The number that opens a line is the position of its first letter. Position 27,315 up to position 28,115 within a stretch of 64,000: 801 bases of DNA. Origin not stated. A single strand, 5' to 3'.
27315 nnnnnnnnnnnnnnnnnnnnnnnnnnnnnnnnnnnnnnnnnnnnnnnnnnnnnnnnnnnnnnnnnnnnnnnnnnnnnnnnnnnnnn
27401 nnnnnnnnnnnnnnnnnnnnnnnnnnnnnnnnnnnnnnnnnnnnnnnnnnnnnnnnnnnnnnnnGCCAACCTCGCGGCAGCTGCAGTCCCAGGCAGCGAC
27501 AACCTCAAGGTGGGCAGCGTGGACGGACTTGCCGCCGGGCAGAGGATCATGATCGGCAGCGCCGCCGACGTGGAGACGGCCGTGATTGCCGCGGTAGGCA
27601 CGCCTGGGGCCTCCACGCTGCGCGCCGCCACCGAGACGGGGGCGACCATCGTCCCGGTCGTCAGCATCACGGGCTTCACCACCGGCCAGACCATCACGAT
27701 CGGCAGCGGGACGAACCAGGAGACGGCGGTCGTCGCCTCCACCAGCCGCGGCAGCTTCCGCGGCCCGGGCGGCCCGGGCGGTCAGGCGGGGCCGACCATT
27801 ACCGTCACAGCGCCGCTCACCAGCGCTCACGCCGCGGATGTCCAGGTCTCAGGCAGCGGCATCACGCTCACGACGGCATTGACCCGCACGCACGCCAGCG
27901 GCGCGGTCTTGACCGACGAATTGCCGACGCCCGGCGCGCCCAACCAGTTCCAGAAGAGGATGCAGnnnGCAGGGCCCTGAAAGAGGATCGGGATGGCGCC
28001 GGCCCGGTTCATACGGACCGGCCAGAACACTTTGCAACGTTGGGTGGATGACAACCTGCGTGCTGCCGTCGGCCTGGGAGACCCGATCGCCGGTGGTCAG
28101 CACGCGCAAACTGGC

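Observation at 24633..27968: Bacterial GH54 arabinofuranosidase whose CBM42 is replaced by a lamin-tail-like domain apparently split by repeated modules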

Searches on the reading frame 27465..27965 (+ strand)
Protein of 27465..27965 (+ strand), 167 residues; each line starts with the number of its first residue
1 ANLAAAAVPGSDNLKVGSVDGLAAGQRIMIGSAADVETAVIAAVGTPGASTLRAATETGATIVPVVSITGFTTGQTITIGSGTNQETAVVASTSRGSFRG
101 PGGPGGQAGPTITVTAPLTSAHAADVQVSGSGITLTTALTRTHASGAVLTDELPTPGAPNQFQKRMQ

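Call 8: search_protein_families(library=pfam, proteins=[window:27465-27965:+], max_evalue=10)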
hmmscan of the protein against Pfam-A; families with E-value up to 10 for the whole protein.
window:27465-27965:+ (167 aa): 0 families

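Call 30: predict_structure(alignment_id=A2)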
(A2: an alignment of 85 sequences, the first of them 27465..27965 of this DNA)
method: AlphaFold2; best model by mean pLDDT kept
length: 167 residues; sequences in the alignment: 85
mean_pLDDT: 85.7   pTM: 0.63
mean pLDDT of the five models: 85.7, 85.0, 83.9, 81.9, 78.2
residues with pLDDT >= 90: 92; 70-90: 45; 50-70: 30; < 50: 0
segments of 3 or more residues with pLDDT < 50: none
pLDDT, mean of each block of 10 residues (from residue 1): 90 88 93 93 76 95 91 88 92 77 66 97 93 92 93 66 56
secondary structure, 60 per line:
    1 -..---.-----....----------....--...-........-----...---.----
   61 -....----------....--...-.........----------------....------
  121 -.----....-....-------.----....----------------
elements in order: E13-16 E27-30 E37-44 E50-52 E62-65 E76-79 E86-94 E111-114 E127-130 E132-135 E148-151

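Call 36: fold_search(model_id=the predicted structure, library=pdb)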
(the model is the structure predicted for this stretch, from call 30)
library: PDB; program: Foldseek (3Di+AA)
matches with E <= 10: 608; with E <= 0.001: 0
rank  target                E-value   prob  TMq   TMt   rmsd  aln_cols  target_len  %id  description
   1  6e0v_A                8.7e-03  1.00  0.39  0.13   8.5       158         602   18  Apo crystal structure of the colanidase tailspike protein gp150 of Phage Phi92 (released 2019-07-17)
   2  9n71_A                3.3e-02  0.99  0.37  0.24  15.5       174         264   12  Tail tube structure of Acinetobacter baumannii phage Mystique (released 2025-03-19)
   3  8vjh_B                5.0e-02  0.99  0.37  0.12  16.1       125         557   16  Cryo-EM of tail-tip of bacteriophage Chi (released 2024-10-02)
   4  7w1c_A                7.2e-02  1.00  0.37  0.10   4.7       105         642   12  Crystal structure of Klebsiella pneumoniae K1 capsule-specific polysaccharide lyase in a P1 crystal form (released 2022-05-18)
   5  7vul_A                7.2e-02  0.98  0.37  0.10  11.6       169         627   11  Structure of Klebsiella Phage P560 depolymerase (released 2022-11-16)
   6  7vul_B                7.2e-02  0.97  0.35  0.10  12.0       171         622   11  Structure of Klebsiella Phage P560 depolymerase (released 2022-11-16)
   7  7w1c_D                8.5e-02  1.00  0.37  0.11   5.2       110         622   14  Crystal structure of Klebsiella pneumoniae K1 capsule-specific polysaccharide lyase in a P1 crystal form (released 2022-05-18)
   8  9k4a_A                9.4e-02  1.00  0.37  0.10   5.2       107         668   11  Cryo-EM structure of depolymerase S2-4 from Klebsiella phage K64-1 (released 2026-03-25)
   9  8rk3_b                1.0e-01  0.82  0.34  0.10  11.2       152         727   12  Bacteriophage JBD30 baseplate - composite structure (released 2024-08-14)
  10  4y9v_A                1.3e-01  1.00  0.37  0.11   2.8        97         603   13  Gp54 tailspike of Acinetobacter baumannii bacteriophage AP22 in complex with A. baumannii capsular saccharide (released 2017-02-01)
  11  7w1c_C                1.3e-01  0.99  0.37  0.11   5.2       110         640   14  Crystal structure of Klebsiella pneumoniae K1 capsule-specific polysaccharide lyase in a P1 crystal form (released 2022-05-18)
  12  7w1c_E                1.4e-01  0.38  0.20  0.06  14.8       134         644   11  Crystal structure of Klebsiella pneumoniae K1 capsule-specific polysaccharide lyase in a P1 crystal form (released 2022-05-18)
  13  7w1d_D                1.5e-01  0.99  0.37  0.11   5.1       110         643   14  Crystal structure of Klebsiella pneumoniae K1 capsule-specific polysaccharide lyase in a C2 crystal form (released 2022-05-18)
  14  7w1d_H                2.0e-01  0.99  0.37  0.11   5.2       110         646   14  Crystal structure of Klebsiella pneumoniae K1 capsule-specific polysaccharide lyase in a C2 crystal form (released 2022-05-18)
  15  7w1c_B                2.8e-01  0.98  0.37  0.11   4.9       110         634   14  Crystal structure of Klebsiella pneumoniae K1 capsule-specific polysaccharide lyase in a P1 crystal form (released 2022-05-18)
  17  4ru4_B                3.2e-01  0.99  0.36  0.11   3.9       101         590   15  Crystal structure of the tailspike protein gp49 from Pseudomonas phage LKA1 (released 2015-11-18)
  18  4ru4_A                3.5e-01  0.96  0.32  0.10   4.4       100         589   19  Crystal structure of the tailspike protein gp49 from Pseudomonas phage LKA1 (released 2015-11-18)
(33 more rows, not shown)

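Call 38: search_protein_representatives(protein=window:27465-27965:+)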
Query: 167 residues. Proteins with E-value up to 0.001 (for the whole library): 373; up to 1e-10: 177; up to 1e-30: 25. The best 150 are listed.
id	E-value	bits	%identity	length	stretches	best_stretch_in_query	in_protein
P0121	4.3e-43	163.3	42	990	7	11-147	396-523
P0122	6.9e-43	162.6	53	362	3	3-165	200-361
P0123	2.9e-42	160.6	48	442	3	3-164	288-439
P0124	4.7e-41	156.6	57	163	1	3-164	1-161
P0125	2.0e-40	154.6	57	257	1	1-166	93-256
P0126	2.3e-40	154.4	39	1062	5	6-163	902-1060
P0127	5.4e-40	153.2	58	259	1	5-165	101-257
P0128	1.7e-39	151.6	63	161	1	2-165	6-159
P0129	1.8e-39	151.5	43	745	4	3-162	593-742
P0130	1.9e-39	151.4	44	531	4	4-164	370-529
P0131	2.3e-39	151.2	49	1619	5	2-150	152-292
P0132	1.3e-38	148.7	55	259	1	4-164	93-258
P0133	1.1e-37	145.7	65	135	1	34-167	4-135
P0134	8.2e-37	142.9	48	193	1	2-165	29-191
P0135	7.6e-36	139.8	51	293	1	3-165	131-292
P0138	2.0e-33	131.9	46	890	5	5-125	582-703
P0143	1.8e-31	125.6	44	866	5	10-152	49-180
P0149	3.4e-29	118.2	41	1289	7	3-151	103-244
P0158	5.3e-26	107.8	42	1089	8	2-101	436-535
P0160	1.6e-25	106.3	42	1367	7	9-148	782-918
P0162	8.0e-25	104.0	42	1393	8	25-149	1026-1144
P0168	1.8e-23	99.6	42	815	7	3-149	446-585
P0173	5.0e-22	94.9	47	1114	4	3-160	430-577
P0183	2.8e-20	89.3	46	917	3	8-159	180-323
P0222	3.0e-16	76.2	37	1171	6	46-151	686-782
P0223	3.1e-16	76.1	45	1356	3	2-149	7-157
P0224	3.3e-16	76.0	39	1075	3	5-149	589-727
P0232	6.0e-15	71.9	43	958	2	2-150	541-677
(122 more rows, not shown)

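Call 39: search_protein_families(library=pfam, proteins=[P0121, P0126, P0131, P0138, P0143, P0149, P0158, P0160, P0129], max_evalue=0.01)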
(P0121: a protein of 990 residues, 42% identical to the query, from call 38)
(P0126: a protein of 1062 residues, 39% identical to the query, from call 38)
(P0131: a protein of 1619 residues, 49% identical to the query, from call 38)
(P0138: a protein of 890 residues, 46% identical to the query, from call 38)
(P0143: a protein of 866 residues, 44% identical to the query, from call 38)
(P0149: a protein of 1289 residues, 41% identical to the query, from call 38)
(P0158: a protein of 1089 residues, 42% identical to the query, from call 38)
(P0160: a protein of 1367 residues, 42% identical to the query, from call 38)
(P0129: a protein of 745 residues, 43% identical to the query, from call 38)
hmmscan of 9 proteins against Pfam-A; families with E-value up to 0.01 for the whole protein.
P0121 (990 aa): 2 families
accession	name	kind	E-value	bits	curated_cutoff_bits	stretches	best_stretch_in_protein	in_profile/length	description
PF17801.7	Melibiase_C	-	4.6e-16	59.1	22.9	1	804-879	3-71/71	Alpha galactosidase C-terminal beta sandwich domain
PF16499.11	Melibiase_2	-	8.3e-06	25.7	23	1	741-790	235-284/284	Alpha galactosidase A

P0126 (1062 aa): 3 families
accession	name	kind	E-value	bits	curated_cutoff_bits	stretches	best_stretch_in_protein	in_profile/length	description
PF09206.18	ArabFuran-catal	-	8.3e-129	429.6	25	1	39-360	2-314/315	Alpha-L-arabinofuranosidase B, catalytic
PF00932.25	LTD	-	2.4e-09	38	34.3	1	472-554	4-74/109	Lamin Tail Domain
PF10633.15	NPCBM_assoc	-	3.9e-07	30.6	24.4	1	379-445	7-67/78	NPCBM-associated, NEW3 domain of alpha-galactosidase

P0131 (1619 aa): 5 families
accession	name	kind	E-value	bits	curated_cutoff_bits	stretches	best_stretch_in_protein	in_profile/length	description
PF01915.27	Glyco_hydro_3_C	-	6.8e-39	134.3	31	1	972-1417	2-200/200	Glycosyl hydrolase family 3 C-terminal domain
PF14310.12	Fn3-like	-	6.4e-20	71.5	25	1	1450-1522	1-71/71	Fibronectin type III-like domain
PF00933.27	Glyco_hydro_3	-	8.3e-15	55.4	27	1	582-733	79-230/316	Glycosyl hydrolase family 3 N terminal domain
PF01052.25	FliMN_C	-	1.1e-06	28.8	23.8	0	424-463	6-45/73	Type III flagellar switch regulator (C-ring) FliN C-term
PF24203.1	Phage_ProQ_C_like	-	0.0011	20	27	0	376-402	5-32/112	Phage ProQ C-terminal-like domain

P0138 (890 aa): 6 families
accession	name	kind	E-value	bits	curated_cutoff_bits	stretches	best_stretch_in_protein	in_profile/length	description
PF02836.23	Glyco_hydro_2_C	-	2.1e-24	86.7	21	2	254-328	5-79/302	Glycosyl hydrolases family 2, TIM barrel domain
PF00703.27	Glyco_hydro_2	-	1.6e-18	67.9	23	1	139-247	5-109/109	Glycosyl hydrolases family 2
PF02837.24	Glyco_hydro_2_N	-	8.1e-18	65.4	28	1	6-127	32-166/169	Glycosyl hydrolases family 2, sugar binding domain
PF01052.25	FliMN_C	-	1.2e-06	28.7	23.8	0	585-611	13-39/73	Type III flagellar switch regulator (C-ring) FliN C-term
PF22666.2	Glyco_hydro_2_N2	-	5.6e-06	27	27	1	37-108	51-120/167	Glycosyl hydrolase 2 galactose-binding domain-like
PF13364.12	BetaGal_ABD2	-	0.00029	22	23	1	22-109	24-110/112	Beta-galactosidase second all-beta domain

P0143 (866 aa): 3 families
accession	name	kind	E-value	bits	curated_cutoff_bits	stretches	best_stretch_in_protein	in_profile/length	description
PF00933.27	Glyco_hydro_3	-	7.8e-55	187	27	1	442-783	4-315/316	Glycosyl hydrolase family 3 N terminal domain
PF01915.27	Glyco_hydro_3_C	-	1.8e-05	25.3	31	1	822-860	2-40/200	Glycosyl hydrolase family 3 C-terminal domain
PF01052.25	FliMN_C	-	0.00041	20.7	23.8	0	89-130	6-47/73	Type III flagellar switch regulator (C-ring) FliN C-term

P0149 (1289 aa): 3 families
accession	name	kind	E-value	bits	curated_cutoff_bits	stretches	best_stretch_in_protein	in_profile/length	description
PF17389.8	Bac_rhamnosid6H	-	5.2e-15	56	24.5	1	670-913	2-212/339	Bacterial alpha-L-rhamnosidase 6 hairpin glycosidase domain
PF08531.16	Bac_rhamnosid_N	-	9.1e-08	32.6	25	1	294-368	84-149/172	Alpha-L-rhamnosidase N-terminal domain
PF01052.25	FliMN_C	-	5.3e-07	29.9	23.8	0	107-137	12-42/73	Type III flagellar switch regulator (C-ring) FliN C-term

P0158 (1089 aa): 2 families
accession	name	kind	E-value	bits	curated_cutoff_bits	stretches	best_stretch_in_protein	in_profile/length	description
PF16499.11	Melibiase_2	-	5.8e-49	167.4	23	2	49-286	1-242/284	Alpha galactosidase A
PF17801.7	Melibiase_C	-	2.9e-13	50.1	22.9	1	1008-1085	2-71/71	Alpha galactosidase C-terminal beta sandwich domain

P0160 (1367 aa): 6 families
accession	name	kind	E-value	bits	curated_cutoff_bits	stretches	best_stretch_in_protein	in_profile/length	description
PF16499.11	Melibiase_2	-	2.1e-53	181.9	23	2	68-303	1-239/284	Alpha galactosidase A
PF13385.13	Laminin_G_3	-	6.7e-35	120.9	27.6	1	573-727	2-150/151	Concanavalin A-like lectin/glucanases superfamily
PF17801.7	Melibiase_C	-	3.4e-14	53.1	22.9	1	1138-1208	8-71/71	Alpha galactosidase C-terminal beta sandwich domain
PF02494.22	HYR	-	3.8e-08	34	21.7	1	1211-1286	4-81/81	HYR domain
PF02065.24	Melibiase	-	0.00039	20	27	1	70-165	42-123/347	Melibiase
PF22925.3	TS_C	-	0.0085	16.1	27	0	641-724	117-201/202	Trans-sialidase, C-terminal domain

P0129 (745 aa): 3 families
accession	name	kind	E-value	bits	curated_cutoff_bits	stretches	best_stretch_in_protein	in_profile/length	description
PF00932.25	LTD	-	1.2e-11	45.4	34.3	1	91-179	4-93/109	Lamin Tail Domain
PF24149.1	K1-lyase_Rider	-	3e-06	28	27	0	285-329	3-48/89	K1 capsule-specific polysaccharide lyase, Rider domain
PF01052.25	FliMN_C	-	0.0049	17.2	23.8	0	291-317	12-38/73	Type III flagellar switch regulator (C-ring) FliN C-term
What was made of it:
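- On K1-lyase Rider domain (PF24149) / tailspike insertion barrel: Only P0129 reaches 28.0 bits, covering profile 3-48 of 89 (call 39).
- Closest known: Rider / insertion beta-barrel domain of phage tailspike depolymerases. Same: One homologue reaches the PF24149 cutoff (call 39).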

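Call 55: search_protein_families(library=pfam, proteins=[P0224, P0168, P0162, P0173, P0183, P0232, P0222, P0223], max_evalue=0.001)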
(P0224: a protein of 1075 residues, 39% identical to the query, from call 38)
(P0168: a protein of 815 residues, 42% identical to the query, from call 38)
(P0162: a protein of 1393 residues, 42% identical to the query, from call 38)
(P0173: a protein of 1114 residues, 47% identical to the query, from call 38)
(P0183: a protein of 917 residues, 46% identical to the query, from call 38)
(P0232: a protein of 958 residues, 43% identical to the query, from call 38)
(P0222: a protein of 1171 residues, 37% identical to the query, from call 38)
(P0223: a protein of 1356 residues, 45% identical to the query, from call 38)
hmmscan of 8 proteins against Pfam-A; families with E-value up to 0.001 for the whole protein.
P0224 (1075 aa): 2 families
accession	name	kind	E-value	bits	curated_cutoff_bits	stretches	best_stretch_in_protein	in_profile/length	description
PF00728.28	Glyco_hydro_20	-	4.8e-66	223.9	22.3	2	179-473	1-300/348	Glycosyl hydrolase family 20, catalytic domain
PF02838.20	Glyco_hydro_20b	-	3.2e-27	96.2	26.1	1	42-176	2-124/124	Glycosyl hydrolase family 20, domain 2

P0168 (815 aa): 1 family
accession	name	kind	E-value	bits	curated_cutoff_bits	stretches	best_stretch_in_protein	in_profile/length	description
PF25788.1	Ig_Rha78A_N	-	4.6e-26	91.6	27.4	1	47-156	1-104/105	Rha78A-like, N-terminal immunoglobulin domain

P0162 (1393 aa): 5 families
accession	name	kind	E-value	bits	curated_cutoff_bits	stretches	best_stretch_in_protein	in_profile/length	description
PF13364.12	BetaGal_ABD2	-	1.2e-43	148.8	23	2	500-612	1-111/112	Beta-galactosidase second all-beta domain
PF01301.25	Glyco_hydro_35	-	5.8e-20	72.6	27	1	40-147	211-316/319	Glycosyl hydrolases family 35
PF10435.15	BetaGal_dom2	-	1.1e-16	61.6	25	1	188-384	12-180/180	Beta-galactosidase, domain 2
PF13363.11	BetaGal_dom3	-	2.2e-16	59.6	27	1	402-461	16-75/75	Beta-galactosidase, domain 3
PF21467.3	BetaGal_gal-bd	-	7.2e-08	32.9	27.3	1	1258-1325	2-62/62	Beta-galactosidase, galactose-binding domain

P0173 (1114 aa): 3 families
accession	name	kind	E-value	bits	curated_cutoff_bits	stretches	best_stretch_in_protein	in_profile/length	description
PF16640.11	Big_3_5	-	2.1e-39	134.4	35.5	3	920-1011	2-88/88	Bacterial Ig-like domain (group 3)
PF08530.16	PepX_C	-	3.5e-30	106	22.5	1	610-794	20-200/217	X-Pro dipeptidyl-peptidase C-terminal non-catalytic domain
PF02129.25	Peptidase_S15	-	5.6e-20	72.6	23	1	2-136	113-261/262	X-Pro dipeptidyl-peptidase (S15 family)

P0183 (917 aa): 2 families
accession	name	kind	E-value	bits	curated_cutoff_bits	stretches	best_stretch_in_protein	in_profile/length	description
PF08530.16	PepX_C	-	4.3e-33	115.5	22.5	1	343-541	5-200/217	X-Pro dipeptidyl-peptidase C-terminal non-catalytic domain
PF16640.11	Big_3_5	-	6.3e-20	72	35.5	1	568-651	3-87/88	Bacterial Ig-like domain (group 3)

P0232 (958 aa): 3 families
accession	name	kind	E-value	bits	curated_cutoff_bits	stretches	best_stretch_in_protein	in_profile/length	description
PF01915.27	Glyco_hydro_3_C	-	5e-46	157.6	31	2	702-829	98-200/200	Glycosyl hydrolase family 3 C-terminal domain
PF00933.27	Glyco_hydro_3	-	3.6e-29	102.6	27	1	102-343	64-315/316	Glycosyl hydrolase family 3 N terminal domain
PF14310.12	Fn3-like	-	1.4e-19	70.4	25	1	866-940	1-71/71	Fibronectin type III-like domain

P0222 (1171 aa): 2 families
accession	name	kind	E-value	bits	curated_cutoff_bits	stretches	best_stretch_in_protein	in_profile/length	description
PF07632.16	Sde182_NH-like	-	1.1e-53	182.9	26.8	1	95-376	1-268/268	Cellulose-binding Sde182, nucleoside hydrolase-like domain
PF21027.3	Sde0182_C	-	3.7e-26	92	27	1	1094-1169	6-83/83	Cellulose-binding protein Sde0182, C-terminal domain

P0223 (1356 aa): 3 families
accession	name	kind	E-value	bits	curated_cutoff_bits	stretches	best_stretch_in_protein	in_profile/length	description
PF01915.27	Glyco_hydro_3_C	-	3.9e-36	125.4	31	1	301-790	2-183/200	Glycosyl hydrolase family 3 C-terminal domain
PF16640.11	Big_3_5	-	2.3e-23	83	35.5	3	1043-1127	6-87/88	Bacterial Ig-like domain (group 3)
PF14310.12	Fn3-like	-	4.7e-11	43.1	25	1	937-1016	1-71/71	Fibronectin type III-like domain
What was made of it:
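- They occur almost exclusively in secreted glycosidases (GH54, GH27, GH3, GH2, GH20, GH35, GH78-type; calls 39, 55). The same module sits in enzymes with very different substrates and in S15/PepX-type hydrolases (call 55), which argues against one specific ligand.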

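Call 72: fold_search(model_id=the predicted structure, library=viral)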
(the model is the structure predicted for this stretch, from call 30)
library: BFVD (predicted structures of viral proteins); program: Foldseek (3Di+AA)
matches with E <= 10: 640; with E <= 0.001: 8
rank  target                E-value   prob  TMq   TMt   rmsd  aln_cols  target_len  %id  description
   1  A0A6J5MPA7            7.3e-05  1.00  0.42  0.36  11.4       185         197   20  Uncharacterized protein [uncultured Caudovirales phage]
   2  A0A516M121            2.6e-04  1.00  0.33  0.08   9.7       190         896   14  (no name in the UniProt tables at hand)
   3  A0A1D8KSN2            4.2e-04  1.00  0.42  0.09  13.7       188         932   20  Tail sheath monomer [Synechococcus phage S-WAM1]
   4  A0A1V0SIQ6            6.4e-04  1.00  0.38  0.26  11.9       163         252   12  Uncharacterized protein [Klosneuvirus KNV1]
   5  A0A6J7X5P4            6.7e-04  1.00  0.44  0.14  11.8       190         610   11  Phage tail sheath C-terminal domain containing protein [uncultured Caudovirales phage]
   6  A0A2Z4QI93            8.8e-04  1.00  0.42  0.13  10.0       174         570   17  (no name in the UniProt tables at hand)
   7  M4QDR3                8.8e-04  1.00  0.41  0.07  15.1       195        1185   10  Uncharacterized protein (Fragment) [Cyanophage P-RSM1]
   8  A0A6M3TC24            9.8e-04  1.00  0.38  0.17  12.2       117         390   26  Uncharacterized protein [Sphingomonas phage Eidolon]
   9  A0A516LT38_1          1.1e-03  1.00  0.37  0.06  13.0       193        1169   14  (no name in the UniProt tables at hand)
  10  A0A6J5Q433            1.4e-03  1.00  0.38  0.16   9.9       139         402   16  Uncharacterized protein [uncultured Caudovirales phage]
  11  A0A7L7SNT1            1.4e-03  1.00  0.38  0.07  12.3       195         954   12  (no name in the UniProt tables at hand)
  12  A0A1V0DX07            1.6e-03  1.00  0.40  0.18   9.8       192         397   12  Uncharacterized protein [Synechococcus virus S-ESS1]
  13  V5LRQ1                1.8e-03  1.00  0.37  0.25   3.1        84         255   24  (no name in the UniProt tables at hand)
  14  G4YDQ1                2.2e-03  1.00  0.37  0.14   3.1        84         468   25  (no name in the UniProt tables at hand)
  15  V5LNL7                2.3e-03  1.00  0.37  0.32   3.1        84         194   24  (no name in the UniProt tables at hand)
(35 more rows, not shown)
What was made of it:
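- On K1-lyase Rider domain (PF24149) / tailspike insertion barrel: BFVD E down to 7e-5, with 81-95-column matches at 1.3-4 A (call 72).
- Closest known: 'Russian doll' domain organisation of contractile-tail sheath proteins. Same: Cyanophage tail-sheath proteins are among the BFVD fold hits (call 72).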
